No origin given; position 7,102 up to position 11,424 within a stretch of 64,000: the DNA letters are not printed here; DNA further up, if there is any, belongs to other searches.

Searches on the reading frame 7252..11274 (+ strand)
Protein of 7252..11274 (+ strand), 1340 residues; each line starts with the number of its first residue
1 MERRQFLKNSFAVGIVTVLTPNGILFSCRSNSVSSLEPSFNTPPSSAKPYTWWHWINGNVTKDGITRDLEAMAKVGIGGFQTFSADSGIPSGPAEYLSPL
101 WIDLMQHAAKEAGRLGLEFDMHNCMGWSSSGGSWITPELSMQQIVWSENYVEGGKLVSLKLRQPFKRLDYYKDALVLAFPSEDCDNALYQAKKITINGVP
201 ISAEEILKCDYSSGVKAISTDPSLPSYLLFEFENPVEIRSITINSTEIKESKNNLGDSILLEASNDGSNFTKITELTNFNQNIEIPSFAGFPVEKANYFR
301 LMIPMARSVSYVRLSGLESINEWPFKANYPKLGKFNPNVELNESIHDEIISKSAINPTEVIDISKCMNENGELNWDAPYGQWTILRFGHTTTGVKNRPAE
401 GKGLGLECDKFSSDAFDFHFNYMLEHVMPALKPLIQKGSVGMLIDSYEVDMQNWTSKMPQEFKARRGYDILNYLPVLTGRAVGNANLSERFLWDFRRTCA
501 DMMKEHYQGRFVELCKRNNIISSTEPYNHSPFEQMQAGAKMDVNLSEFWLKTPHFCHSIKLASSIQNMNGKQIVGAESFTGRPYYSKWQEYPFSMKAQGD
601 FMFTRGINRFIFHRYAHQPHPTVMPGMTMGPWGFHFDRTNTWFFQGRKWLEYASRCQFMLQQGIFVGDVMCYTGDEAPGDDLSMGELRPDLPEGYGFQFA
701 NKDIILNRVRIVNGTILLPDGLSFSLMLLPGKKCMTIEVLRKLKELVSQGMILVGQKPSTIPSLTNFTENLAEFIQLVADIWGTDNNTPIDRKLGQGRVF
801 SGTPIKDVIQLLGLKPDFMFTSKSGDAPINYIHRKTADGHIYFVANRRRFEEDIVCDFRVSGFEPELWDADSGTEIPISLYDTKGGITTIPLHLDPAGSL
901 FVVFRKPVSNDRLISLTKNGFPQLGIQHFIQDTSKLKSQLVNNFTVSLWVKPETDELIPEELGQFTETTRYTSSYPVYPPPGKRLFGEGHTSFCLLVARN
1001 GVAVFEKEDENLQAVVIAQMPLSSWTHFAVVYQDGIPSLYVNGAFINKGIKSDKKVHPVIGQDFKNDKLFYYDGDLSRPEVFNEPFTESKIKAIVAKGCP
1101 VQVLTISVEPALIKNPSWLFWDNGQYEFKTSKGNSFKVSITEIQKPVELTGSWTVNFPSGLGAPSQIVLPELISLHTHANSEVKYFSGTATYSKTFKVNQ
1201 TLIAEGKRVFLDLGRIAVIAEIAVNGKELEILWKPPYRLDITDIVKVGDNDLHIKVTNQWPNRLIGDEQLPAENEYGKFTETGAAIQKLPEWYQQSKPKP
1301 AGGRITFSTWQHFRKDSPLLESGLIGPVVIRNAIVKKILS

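Call 45: search_protein_families(library=pfam, proteins=[window:7252-11274:+], max_evalue=0.0001)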
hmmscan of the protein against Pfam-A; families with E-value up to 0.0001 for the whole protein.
window:7252-11274:+ (1340 aa): 3 families
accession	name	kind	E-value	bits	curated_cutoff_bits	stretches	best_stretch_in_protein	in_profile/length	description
PF17132.9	Glyco_hydro_106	-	4e-203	677.4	29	1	42-878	2-739/743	alpha-L-rhamnosidase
PF13385.13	Laminin_G_3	-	3.4e-09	37.5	27.6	1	941-1091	16-150/151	Concanavalin A-like lectin/glucanases superfamily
PF22666.2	Glyco_hydro_2_N2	-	1.2e-07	32.3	27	1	1189-1271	49-132/167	Glycosyl hydrolase 2 galactose-binding domain-like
